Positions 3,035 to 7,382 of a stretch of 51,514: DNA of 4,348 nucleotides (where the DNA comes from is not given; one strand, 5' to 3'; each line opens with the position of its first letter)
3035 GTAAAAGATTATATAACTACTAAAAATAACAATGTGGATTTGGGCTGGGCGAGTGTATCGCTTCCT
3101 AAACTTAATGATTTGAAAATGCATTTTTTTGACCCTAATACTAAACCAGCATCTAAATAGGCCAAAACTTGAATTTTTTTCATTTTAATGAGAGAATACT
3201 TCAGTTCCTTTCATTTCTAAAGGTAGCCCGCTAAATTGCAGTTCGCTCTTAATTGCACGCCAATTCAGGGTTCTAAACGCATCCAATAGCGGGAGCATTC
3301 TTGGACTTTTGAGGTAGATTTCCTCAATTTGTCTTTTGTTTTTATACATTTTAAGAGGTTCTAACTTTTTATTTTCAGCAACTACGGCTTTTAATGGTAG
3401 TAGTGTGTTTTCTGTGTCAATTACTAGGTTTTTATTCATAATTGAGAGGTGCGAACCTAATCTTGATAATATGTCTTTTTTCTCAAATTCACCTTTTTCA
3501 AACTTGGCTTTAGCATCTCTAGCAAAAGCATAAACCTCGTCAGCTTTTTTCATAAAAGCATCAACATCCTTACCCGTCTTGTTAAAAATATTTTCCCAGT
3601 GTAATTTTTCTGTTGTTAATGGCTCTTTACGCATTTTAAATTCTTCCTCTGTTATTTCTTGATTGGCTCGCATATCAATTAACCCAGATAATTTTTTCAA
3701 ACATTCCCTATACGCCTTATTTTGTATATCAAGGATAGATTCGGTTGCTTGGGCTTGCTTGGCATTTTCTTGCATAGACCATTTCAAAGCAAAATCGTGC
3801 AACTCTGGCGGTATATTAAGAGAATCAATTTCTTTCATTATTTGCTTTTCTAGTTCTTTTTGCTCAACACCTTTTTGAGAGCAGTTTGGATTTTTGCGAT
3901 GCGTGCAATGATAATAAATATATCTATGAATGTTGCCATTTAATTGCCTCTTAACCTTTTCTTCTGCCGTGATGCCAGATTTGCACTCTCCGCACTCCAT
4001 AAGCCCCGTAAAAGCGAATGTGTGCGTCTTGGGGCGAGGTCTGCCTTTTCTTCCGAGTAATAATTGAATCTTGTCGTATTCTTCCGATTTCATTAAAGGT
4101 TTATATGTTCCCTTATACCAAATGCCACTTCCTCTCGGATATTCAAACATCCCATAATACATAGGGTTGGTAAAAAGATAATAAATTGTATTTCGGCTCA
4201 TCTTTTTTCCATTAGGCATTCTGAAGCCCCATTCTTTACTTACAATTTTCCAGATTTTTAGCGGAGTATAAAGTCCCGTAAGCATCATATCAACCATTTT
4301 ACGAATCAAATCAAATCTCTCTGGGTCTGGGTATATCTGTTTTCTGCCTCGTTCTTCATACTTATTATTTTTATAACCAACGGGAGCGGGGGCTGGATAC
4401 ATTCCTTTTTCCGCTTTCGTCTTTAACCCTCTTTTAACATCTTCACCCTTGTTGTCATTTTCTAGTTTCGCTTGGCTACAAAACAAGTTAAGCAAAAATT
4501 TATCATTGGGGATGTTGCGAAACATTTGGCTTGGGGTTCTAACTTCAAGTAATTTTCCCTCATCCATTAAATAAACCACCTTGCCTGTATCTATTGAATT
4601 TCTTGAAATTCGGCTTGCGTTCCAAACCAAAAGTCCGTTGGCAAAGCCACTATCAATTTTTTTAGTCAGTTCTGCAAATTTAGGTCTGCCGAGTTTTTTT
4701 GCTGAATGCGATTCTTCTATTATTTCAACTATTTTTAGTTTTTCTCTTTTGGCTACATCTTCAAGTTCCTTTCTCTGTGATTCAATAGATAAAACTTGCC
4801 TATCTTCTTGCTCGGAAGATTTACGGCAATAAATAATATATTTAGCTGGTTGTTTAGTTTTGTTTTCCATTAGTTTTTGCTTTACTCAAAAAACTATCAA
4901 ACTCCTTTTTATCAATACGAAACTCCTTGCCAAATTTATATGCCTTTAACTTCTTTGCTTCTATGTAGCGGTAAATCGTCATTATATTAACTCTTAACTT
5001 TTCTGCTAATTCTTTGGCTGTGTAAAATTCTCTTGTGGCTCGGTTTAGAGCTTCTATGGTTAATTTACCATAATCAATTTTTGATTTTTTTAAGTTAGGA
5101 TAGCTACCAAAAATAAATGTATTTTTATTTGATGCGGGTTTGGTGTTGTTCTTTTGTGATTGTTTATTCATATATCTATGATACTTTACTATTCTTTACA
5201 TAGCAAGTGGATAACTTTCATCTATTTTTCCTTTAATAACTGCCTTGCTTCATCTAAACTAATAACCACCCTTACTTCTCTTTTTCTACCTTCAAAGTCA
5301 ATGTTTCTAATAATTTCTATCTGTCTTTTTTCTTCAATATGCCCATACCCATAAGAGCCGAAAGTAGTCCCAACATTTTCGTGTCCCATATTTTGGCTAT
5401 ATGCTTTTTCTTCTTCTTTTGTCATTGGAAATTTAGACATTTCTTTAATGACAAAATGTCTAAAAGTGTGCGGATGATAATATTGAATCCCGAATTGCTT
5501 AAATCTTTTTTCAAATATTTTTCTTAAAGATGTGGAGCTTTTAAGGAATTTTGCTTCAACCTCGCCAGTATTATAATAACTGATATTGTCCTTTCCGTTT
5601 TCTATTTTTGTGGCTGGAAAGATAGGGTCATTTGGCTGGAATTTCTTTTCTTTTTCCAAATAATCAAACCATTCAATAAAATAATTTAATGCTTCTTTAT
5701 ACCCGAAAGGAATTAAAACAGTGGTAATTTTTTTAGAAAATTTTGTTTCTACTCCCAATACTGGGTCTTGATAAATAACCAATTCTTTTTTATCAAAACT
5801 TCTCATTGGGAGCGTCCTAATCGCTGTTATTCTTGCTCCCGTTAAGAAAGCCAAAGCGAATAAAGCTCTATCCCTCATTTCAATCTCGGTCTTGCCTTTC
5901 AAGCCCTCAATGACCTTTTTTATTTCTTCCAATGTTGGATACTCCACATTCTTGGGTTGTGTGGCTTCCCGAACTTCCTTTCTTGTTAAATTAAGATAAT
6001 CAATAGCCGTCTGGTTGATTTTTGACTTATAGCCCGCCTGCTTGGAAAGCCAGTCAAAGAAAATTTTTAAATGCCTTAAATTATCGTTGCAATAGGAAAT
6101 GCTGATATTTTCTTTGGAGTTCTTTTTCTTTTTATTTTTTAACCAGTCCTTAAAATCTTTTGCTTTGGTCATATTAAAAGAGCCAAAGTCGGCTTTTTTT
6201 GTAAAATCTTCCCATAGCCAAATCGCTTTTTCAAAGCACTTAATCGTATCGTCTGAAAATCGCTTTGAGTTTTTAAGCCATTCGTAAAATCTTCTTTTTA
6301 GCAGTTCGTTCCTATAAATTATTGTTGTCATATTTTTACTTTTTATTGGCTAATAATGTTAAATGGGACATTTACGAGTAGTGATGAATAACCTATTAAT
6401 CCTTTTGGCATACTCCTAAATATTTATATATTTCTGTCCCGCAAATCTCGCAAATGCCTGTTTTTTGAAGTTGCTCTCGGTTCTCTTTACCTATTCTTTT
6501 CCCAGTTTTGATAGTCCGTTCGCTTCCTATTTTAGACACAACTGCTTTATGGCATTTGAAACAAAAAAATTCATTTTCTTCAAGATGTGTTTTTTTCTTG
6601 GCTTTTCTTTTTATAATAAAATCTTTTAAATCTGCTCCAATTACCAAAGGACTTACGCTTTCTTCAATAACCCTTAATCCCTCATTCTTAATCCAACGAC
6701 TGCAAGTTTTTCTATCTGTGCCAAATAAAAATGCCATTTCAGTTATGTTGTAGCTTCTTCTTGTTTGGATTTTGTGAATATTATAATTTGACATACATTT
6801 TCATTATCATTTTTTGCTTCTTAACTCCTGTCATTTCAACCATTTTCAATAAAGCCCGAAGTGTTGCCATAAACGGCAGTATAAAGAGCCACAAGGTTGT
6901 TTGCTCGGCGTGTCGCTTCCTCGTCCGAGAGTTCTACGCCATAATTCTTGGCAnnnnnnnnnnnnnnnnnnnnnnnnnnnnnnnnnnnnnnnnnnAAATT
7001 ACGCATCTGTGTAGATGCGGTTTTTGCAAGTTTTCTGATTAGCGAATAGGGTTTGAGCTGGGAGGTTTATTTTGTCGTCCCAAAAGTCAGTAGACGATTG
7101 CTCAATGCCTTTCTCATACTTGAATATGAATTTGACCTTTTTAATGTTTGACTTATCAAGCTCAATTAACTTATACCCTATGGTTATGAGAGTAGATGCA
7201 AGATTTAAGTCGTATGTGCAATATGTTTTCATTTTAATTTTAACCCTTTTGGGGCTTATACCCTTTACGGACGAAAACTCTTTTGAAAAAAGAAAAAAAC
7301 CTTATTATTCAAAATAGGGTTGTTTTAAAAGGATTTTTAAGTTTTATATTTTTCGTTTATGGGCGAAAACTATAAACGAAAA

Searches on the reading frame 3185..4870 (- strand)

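Call 57: search_protein_families(library=phrogs, proteins=[window:3185-4870:-], max_evalue=0.001)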
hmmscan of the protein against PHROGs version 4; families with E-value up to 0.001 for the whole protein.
window:3185-4870:- (561 aa): 3 families
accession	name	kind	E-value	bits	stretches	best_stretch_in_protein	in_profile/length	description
phrog_95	-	integration and excision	2.1e-64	219.2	1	3-489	82-567/651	integrase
phrog_125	-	DNA, RNA and nucleotide metabolism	2.2e-22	80.9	1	4-239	15-206/254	DNA invertase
phrog_6620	-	integration and excision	7.9e-05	23.3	1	4-92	51-135/201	transposase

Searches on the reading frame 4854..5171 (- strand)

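Call 57: search_protein_families(library=phrogs, proteins=[window:4854-5171:-], max_evalue=0.001)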
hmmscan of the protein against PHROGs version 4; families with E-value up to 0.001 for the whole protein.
window:4854-5171:- (105 aa): 4 families
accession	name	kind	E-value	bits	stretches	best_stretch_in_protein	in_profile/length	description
phrog_66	-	integration and excision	2.8e-09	38.2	1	37-102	81-147/412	excisionase and transcriptional regulator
phrog_10045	-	DNA, RNA and nucleotide metabolism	2.7e-05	24.9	1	44-97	15-69/74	HTH DNA binding protein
phrog_668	-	DNA, RNA and nucleotide metabolism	6e-05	23.8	1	45-104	59-119/181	HTH DNA binding protein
phrog_6401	-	DNA, RNA and nucleotide metabolism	0.00056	20.7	1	46-97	6-58/64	DNA binding protein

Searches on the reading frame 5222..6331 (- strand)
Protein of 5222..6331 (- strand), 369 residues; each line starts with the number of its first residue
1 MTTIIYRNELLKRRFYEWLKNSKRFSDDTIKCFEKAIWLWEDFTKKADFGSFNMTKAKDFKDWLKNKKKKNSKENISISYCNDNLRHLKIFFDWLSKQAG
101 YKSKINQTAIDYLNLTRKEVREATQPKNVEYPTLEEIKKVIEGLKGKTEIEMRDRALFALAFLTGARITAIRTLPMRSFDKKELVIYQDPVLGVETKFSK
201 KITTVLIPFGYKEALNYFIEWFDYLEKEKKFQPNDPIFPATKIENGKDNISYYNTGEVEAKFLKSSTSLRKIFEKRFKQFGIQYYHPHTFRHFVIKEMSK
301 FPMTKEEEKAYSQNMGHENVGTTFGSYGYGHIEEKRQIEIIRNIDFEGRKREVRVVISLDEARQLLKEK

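Call 6: search_protein_families(library=pfam, proteins=[window:5222-6331:-], max_evalue=0.01)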
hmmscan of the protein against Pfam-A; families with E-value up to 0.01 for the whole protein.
window:5222-6331:- (369 aa): 2 families
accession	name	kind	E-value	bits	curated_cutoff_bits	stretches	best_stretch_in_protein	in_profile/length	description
PF00589.27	Phage_integrase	-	1.6e-11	44.7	27.1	1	135-327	6-165/172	Phage integrase family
PF05619.16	DUF787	-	0.0089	15.7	25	0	26-97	137-204/369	Borrelia burgdorferi protein of unknown function (DUF787)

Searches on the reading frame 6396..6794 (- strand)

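Call 6: search_protein_families(library=pfam, proteins=[window:6396-6794:-], max_evalue=0.01)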
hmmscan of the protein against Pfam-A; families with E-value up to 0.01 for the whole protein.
window:6396-6794:- (132 aa): 2 families
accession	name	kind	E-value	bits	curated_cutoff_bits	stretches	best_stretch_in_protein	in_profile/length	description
PF25164.1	CoiA_N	-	8.5e-05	22.4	26.3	1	65-93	6-35/50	Competence protein CoiA, N-terminal domain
PF13518.12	HTH_28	-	0.006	17.1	25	0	15-37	13-35/52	Helix-turn-helix domain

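Call 57: search_protein_families(library=phrogs, proteins=[window:6396-6794:-], max_evalue=0.001)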
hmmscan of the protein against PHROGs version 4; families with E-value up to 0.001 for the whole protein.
window:6396-6794:- (132 aa): 0 families

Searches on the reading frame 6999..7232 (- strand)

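Call 6: search_protein_families(library=pfam, proteins=[window:6999-7232:-], max_evalue=0.01)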
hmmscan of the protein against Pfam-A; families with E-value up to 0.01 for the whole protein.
window:6999-7232:- (77 aa): 1 family
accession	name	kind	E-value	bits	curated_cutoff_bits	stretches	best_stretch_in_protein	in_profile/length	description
PF18903.5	DUF5659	-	5.2e-08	33.1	23.6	1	1-74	1-74/75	Domain of unknown function (DUF5659)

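Call 57: search_protein_families(library=phrogs, proteins=[window:6999-7232:-], max_evalue=0.001)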
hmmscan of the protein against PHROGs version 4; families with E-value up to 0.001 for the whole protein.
window:6999-7232:- (77 aa): 0 families
